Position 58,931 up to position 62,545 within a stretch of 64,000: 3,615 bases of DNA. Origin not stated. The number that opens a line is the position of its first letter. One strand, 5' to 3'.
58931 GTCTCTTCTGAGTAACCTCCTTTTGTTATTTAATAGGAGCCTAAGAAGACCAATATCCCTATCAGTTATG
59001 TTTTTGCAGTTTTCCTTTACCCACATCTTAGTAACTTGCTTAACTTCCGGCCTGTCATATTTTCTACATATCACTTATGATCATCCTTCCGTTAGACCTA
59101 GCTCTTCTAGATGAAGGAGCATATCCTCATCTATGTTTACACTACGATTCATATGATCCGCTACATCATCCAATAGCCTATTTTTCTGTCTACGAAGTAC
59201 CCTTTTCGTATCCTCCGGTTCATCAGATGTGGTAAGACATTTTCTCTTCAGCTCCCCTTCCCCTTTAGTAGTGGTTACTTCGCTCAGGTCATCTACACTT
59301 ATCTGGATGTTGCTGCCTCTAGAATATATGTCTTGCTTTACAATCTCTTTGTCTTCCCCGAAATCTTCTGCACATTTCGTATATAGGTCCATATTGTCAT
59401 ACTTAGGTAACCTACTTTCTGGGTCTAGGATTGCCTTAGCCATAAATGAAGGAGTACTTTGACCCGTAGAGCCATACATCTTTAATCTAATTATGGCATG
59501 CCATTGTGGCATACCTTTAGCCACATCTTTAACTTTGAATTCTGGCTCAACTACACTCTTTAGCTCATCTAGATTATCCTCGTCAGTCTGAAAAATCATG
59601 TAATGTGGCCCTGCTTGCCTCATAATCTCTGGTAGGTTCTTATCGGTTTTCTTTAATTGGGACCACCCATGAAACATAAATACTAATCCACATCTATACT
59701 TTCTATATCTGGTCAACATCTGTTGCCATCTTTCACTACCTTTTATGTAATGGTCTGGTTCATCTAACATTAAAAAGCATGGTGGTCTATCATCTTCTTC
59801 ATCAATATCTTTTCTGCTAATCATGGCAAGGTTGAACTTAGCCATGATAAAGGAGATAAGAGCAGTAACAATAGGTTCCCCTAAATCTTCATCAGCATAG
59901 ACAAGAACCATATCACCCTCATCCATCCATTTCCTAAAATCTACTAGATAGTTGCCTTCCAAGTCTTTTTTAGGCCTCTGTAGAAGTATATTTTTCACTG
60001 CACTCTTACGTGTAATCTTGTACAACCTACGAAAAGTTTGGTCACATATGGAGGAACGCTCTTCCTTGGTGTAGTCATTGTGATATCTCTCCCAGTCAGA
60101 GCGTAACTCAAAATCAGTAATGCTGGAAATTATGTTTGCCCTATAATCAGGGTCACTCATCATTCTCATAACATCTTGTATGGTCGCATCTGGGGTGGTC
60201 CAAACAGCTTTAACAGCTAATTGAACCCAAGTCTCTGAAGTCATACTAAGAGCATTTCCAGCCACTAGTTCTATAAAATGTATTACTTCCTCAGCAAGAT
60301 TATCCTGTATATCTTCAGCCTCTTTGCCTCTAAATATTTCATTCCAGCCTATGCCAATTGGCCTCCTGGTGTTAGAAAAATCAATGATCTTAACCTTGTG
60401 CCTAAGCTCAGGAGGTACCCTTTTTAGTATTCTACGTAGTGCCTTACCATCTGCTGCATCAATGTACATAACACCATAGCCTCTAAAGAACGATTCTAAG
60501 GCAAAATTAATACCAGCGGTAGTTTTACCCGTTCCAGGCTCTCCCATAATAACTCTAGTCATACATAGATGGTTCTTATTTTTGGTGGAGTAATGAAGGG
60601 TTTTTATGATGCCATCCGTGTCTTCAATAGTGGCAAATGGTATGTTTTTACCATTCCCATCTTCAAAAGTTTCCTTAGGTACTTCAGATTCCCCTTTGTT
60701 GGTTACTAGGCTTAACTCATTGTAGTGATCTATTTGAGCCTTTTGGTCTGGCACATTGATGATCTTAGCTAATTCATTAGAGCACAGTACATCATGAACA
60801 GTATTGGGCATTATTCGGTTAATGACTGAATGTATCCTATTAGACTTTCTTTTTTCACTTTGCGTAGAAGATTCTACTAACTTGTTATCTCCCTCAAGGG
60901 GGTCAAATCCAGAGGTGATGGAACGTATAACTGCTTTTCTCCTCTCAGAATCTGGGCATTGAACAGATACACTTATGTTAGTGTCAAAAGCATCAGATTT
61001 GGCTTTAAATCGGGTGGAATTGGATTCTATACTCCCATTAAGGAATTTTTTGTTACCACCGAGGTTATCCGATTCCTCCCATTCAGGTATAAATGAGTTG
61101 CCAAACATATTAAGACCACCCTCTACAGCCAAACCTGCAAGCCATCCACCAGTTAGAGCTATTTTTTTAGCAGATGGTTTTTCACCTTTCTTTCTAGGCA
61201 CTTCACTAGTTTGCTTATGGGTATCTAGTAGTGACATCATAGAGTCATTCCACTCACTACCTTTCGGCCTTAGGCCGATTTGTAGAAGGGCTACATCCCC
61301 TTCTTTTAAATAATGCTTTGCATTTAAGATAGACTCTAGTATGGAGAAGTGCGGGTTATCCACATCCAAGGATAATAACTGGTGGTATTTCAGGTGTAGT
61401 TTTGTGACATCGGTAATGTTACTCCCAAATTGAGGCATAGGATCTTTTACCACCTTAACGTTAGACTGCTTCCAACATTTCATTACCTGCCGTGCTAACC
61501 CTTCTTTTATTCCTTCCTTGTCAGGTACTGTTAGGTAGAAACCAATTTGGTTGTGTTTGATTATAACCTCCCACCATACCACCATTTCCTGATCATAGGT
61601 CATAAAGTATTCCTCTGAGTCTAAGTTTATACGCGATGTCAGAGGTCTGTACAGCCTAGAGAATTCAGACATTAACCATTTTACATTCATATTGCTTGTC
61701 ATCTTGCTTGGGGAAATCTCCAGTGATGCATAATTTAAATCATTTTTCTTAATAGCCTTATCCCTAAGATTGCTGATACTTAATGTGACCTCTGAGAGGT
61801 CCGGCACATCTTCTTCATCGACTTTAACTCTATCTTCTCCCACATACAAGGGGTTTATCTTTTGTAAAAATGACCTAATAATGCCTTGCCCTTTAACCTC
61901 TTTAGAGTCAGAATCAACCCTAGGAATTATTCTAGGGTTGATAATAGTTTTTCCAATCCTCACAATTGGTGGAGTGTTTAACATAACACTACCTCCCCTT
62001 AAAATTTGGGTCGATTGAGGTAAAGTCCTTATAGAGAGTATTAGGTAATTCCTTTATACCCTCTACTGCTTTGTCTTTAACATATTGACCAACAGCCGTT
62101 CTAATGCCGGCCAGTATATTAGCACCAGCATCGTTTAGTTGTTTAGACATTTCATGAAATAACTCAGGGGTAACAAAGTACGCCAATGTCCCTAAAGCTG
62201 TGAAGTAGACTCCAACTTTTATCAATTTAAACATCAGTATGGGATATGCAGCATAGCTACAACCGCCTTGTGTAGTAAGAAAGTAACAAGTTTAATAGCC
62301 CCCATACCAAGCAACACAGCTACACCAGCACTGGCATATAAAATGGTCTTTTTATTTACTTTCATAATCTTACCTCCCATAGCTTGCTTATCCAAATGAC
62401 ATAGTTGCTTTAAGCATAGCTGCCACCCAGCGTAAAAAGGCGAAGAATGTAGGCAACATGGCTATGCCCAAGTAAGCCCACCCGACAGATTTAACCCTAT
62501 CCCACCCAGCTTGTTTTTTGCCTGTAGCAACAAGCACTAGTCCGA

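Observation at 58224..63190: Opposite-strand five-gene cassette: membrane proteins, giant FtsK/HerA/VirB4-like ATPase and Replic_Relax-like wHTH protein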

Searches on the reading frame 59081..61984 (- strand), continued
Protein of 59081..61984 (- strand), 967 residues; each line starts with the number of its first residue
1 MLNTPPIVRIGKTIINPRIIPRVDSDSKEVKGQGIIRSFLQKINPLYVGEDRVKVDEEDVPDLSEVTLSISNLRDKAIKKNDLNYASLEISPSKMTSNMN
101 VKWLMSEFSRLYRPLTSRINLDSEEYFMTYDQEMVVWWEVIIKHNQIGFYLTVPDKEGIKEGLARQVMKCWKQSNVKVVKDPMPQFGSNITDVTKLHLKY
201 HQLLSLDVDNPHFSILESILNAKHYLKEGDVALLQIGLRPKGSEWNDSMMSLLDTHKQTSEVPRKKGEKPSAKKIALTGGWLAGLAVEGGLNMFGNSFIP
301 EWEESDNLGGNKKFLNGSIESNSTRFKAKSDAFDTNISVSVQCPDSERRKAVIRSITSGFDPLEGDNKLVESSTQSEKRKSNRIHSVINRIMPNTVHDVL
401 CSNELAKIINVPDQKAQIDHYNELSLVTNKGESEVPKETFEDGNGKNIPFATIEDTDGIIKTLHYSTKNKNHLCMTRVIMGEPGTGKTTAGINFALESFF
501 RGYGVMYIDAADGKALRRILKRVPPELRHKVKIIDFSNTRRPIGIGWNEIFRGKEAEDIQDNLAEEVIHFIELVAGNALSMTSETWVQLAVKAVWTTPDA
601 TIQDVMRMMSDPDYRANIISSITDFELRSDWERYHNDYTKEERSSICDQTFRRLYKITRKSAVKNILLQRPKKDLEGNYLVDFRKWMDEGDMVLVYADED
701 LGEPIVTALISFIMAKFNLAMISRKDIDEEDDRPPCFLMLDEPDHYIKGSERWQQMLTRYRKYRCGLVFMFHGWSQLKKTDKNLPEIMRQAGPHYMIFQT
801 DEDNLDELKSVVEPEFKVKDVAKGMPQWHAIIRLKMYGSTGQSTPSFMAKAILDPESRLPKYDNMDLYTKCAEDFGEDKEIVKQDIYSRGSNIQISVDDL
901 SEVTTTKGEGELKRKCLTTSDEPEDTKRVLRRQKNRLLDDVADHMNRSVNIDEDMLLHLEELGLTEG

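Call 66: search_protein_families(library=pfam, proteins=[L001:2977-3996:+, L001:2430-2876:+, L001:3989-4414:+, L005:7010-7372:+, L005:7387-7740:+, L004:8528-8929:+], max_evalue=0.1)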
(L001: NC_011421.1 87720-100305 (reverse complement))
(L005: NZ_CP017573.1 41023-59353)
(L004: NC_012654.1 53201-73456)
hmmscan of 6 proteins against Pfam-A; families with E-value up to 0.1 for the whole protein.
L001:2977-3996:+ (339 aa): 3 families
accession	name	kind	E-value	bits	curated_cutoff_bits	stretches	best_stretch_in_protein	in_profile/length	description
PF17989.7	ALP_N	-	2.2e-27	96.5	26.3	1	6-165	1-148/148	Actin like proteins N terminal domain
PF21522.3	MreB-like_C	-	9.7e-15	55.7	27.8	1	190-302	1-114/123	Archaeal actin homologue MreB-like, C-terminal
PF22128.2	Alp7A_like_C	-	7.3e-05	23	22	1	254-312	75-136/156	Alp7A C-terminal domain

L001:2430-2876:+ (148 aa): 1 family
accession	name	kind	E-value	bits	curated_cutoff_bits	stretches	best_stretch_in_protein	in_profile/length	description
PF18895.5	T4SS_pilin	-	0.022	15.3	26.6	1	84-135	16-71/71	Type IV secretion system pilin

L001:3989-4414:+ (141 aa): 0 families

L005:7010-7372:+ (120 aa): 0 families

L005:7387-7740:+ (117 aa): 0 families

L004:8528-8929:+ (133 aa): 4 families
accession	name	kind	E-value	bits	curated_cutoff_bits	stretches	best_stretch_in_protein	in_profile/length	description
PF04956.18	TrbC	-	1.5e-05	25.6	27.9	1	31-106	3-75/98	TrbC/VIRB2 pilin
PF19277.4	GPAT_C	-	0.0049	16.6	25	1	33-85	80-132/344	Glycerol-3-phosphate acyltransferase C-terminal region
PF18895.5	T4SS_pilin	-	0.018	15.5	26.6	1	62-124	3-70/71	Type IV secretion system pilin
PF11747.13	RebB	-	0.055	14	24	0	24-55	35-65/68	Killing trait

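Call 86: search_protein_families(library=pfam, proteins=[L005:7010-7372:+, L005:7387-7740:+, L005:11393-11977:+], max_evalue=0.01)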
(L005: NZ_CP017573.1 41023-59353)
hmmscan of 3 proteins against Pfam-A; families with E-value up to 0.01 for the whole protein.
L005:7010-7372:+ (120 aa): 0 families

L005:7387-7740:+ (117 aa): 0 families

L005:11393-11977:+ (194 aa): 0 families

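Call 91: find_related_loci(query=A1, collection=genome_contigs, flank=9000)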
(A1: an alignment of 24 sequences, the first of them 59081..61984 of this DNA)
Query A1 (967 aa) in genome_contigs; peptide patterns used: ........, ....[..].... (x = any residue, [..] = any of these).
5 stretches matched a pattern, but none encodes a relative of the query by tblastn (E <= 1e-3).

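Call 94: find_encoding_contigs(protein=P0001, flank=5000, max_places=3)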
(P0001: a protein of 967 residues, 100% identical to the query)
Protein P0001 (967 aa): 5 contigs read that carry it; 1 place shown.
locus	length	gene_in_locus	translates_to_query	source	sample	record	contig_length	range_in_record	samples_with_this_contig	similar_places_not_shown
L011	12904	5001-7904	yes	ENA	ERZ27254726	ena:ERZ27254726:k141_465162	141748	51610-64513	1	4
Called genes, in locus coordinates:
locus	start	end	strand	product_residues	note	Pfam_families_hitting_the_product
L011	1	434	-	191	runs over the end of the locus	-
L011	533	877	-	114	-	PF00216:Bac_DNA_binding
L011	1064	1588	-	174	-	-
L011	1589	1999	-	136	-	-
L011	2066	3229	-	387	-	PF00303:Thymidylat_synt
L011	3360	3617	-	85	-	-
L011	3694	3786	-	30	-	-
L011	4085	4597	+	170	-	-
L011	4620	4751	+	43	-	-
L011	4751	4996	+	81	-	-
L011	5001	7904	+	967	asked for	-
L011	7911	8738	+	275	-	PF13814:Replic_Relax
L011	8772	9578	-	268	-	-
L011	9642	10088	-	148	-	PF26856:Phage_SPO1_gp51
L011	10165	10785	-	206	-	-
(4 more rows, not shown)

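Call 95: find_encoding_contigs(protein=P0002, flank=6000, max_places=2)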
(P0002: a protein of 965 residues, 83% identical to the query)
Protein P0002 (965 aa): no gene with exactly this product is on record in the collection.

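Call 96: find_encoding_contigs(protein=P0038, flank=5000, max_places=1)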
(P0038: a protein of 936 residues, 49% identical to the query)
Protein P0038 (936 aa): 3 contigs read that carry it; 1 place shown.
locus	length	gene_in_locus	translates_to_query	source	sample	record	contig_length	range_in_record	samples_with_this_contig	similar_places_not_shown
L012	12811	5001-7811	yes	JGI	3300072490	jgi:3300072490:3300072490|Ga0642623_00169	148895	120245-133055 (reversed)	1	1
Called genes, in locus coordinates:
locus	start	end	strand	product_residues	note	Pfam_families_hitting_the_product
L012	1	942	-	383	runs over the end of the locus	PF00303:Thymidylat_synt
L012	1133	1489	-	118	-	-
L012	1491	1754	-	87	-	-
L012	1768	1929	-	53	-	-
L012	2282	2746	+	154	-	-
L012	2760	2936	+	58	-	-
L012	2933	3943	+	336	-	PF17989:ALP_N, PF21522:MreB-like_C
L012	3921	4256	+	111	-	-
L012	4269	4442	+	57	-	-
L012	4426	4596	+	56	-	-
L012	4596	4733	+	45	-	-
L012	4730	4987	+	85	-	-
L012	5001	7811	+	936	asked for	PF26449:DUF8128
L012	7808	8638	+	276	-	PF13814:Replic_Relax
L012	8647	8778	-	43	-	-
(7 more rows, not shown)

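Call 97: find_encoding_contigs(protein=P0010, flank=5000, max_places=1)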
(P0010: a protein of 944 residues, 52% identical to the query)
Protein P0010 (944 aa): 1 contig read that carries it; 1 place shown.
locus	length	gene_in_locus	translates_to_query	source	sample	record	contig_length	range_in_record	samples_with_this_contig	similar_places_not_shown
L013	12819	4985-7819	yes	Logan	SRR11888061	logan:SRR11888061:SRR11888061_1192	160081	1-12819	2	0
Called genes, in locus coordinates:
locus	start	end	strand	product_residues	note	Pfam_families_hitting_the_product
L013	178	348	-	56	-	-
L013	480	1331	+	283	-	PF17989:ALP_N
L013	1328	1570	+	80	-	-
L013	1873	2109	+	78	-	-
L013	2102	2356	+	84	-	-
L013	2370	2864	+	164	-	-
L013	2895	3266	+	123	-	-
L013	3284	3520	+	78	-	-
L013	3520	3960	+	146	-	PF24726:DUF7678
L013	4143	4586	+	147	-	-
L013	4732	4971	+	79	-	-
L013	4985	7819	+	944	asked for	PF26449:DUF8128 (weak)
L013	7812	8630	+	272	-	PF13814:Replic_Relax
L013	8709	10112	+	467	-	PF14072:DndB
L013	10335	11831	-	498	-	PF04851:ResIII (faint)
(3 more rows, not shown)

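Call 98: find_encoding_contigs(protein=P0040, flank=9000, max_places=1)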
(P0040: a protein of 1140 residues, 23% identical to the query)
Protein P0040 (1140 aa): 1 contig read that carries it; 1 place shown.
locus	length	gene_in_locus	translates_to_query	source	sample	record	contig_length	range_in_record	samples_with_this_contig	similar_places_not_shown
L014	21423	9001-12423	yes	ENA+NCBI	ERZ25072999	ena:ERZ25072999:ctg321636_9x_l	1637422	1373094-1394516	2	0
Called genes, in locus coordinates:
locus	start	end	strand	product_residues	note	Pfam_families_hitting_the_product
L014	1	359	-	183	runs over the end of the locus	PF07638:Sigma70_ECF (faint), PF06530:Phage_antitermQ (weak)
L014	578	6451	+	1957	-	PF20148:DUF6531, PF05593:RHS_repeat (weak), PF25023:TEN_YD-shell, PF05593:RHS_repeat (weak), PF14410:GH-E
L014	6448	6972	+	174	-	PF12796:Ank_2, PF13606:Ank_3 (faint), PF13637:Ank_4 (weak), PF12796:Ank_2, PF13637:Ank_4, PF13857:Ank_5 (weak), PF00023:Ank (weak)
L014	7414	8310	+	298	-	PF02601:Exonuc_VII_L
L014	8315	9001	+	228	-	-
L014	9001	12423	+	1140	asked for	PF26449:DUF8128 (faint), PF01935:DUF87 (faint), PF02534:T4SS-DNA_transf (faint), PF10412:TrwB_AAD_bind, PF12696:TraG-D_C (weak), PF12728:HTH_17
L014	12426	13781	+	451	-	-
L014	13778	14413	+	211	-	-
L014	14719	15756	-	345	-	PF13384:HTH_23, PF13518:HTH_28 (weak), PF13551:HTH_29 (weak), PF13565:HTH_32, PF00665:rve, PF13683:rve_3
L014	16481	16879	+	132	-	PF00486:Trans_reg_C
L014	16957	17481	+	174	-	PF00486:Trans_reg_C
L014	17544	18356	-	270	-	PF05690:ThiG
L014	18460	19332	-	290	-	PF02569:Pantoate_ligase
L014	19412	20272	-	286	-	PF02548:Pantoate_transf, PF13714:PEP_mutase (weak)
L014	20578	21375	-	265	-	PF13349:DUF4097 (weak), PF24016:DUF7330 (weak)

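Call 106: find_related_loci(query=A1, collection=viral_contigs, flank=6000)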
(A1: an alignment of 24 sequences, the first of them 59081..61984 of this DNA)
Query A1 (967 aa) in viral_contigs; peptide patterns used: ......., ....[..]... (x = any residue, [..] = any of these).
28 stretches matched a pattern; 14 encode a relative of the query (tblastn E <= 1e-3); 14 distinct loci.
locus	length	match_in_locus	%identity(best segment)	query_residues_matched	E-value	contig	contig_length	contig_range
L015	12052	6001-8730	53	55-967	0e+0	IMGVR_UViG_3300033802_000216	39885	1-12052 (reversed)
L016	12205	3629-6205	53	74-933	0e+0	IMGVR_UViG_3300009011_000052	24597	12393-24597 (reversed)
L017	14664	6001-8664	53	76-967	0e+0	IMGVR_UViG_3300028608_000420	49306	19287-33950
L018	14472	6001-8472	51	76-902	0e+0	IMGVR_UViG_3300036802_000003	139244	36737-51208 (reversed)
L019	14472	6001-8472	51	76-902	0e+0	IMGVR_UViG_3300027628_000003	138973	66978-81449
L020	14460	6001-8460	51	76-898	0e+0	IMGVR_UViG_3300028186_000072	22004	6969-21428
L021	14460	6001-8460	51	76-898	0e+0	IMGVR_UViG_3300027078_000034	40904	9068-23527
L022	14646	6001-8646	52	76-962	0e+0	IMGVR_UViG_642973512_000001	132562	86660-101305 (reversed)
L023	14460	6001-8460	51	76-898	0e+0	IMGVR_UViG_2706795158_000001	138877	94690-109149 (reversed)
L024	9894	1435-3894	51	76-898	0e+0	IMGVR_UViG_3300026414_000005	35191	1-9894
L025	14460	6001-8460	51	76-898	0e+0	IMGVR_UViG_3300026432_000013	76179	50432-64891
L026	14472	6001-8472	50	76-902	0e+0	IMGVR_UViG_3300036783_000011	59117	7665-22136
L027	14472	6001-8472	50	76-902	0e+0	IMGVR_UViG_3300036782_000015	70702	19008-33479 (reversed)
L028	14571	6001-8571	50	76-939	0e+0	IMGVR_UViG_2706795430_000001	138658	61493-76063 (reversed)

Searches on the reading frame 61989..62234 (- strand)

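Call 4: search_protein_families(library=pfam, proteins=[window:61989-62234:-], max_evalue=1)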
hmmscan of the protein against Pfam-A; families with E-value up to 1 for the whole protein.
window:61989-62234:- (81 aa): 1 family
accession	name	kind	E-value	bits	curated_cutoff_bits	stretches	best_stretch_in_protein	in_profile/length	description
PF18185.7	STALD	-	0.1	12.5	24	1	24-66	37-79/211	Sir2- and TIR-associating SLOG family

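Call 6: search_protein_families(library=phrogs, proteins=[window:61989-62234:-], max_evalue=0.01)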
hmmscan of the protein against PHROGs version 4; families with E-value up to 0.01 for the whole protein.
window:61989-62234:- (81 aa): 0 families

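Call 12: search_protein_families(library=ncbifam, proteins=[window:61989-62234:-], max_evalue=1)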
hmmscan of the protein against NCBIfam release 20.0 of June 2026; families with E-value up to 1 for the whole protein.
window:61989-62234:- (81 aa): 0 families

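Call 13: search_protein_families(library=padloc, proteins=[window:61989-62234:-], max_evalue=1)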
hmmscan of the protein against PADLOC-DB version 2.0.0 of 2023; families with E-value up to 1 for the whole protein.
window:61989-62234:- (81 aa): 2 families
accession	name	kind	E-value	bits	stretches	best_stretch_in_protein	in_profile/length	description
PDLC00407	ThsA1|ThsA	-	0.022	11.4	1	24-70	302-348/478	STALD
PDLC00416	ThsA1|ThsA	-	0.041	11.5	1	24-69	56-101/226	STALD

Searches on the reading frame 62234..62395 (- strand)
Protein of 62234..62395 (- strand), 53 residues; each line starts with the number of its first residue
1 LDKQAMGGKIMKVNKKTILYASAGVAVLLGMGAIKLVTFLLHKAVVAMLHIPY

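Call 4: search_protein_families(library=pfam, proteins=[window:62234-62395:-], max_evalue=1)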
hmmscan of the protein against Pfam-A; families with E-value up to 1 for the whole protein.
window:62234-62395:- (53 aa): 0 families

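Call 6: search_protein_families(library=phrogs, proteins=[window:62234-62395:-], max_evalue=0.01)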
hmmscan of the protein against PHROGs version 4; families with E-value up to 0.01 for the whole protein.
window:62234-62395:- (53 aa): 1 family
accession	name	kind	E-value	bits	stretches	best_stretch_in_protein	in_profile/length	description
phrog_15178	-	unknown function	0.0025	18.6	1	15-49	12-46/48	-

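Call 12: search_protein_families(library=ncbifam, proteins=[window:62234-62395:-], max_evalue=1)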
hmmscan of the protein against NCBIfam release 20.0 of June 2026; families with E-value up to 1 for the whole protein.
window:62234-62395:- (53 aa): 0 families

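Call 13: search_protein_families(library=padloc, proteins=[window:62234-62395:-], max_evalue=1)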
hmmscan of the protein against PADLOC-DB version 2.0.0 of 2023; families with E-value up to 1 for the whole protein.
window:62234-62395:- (53 aa): 0 families
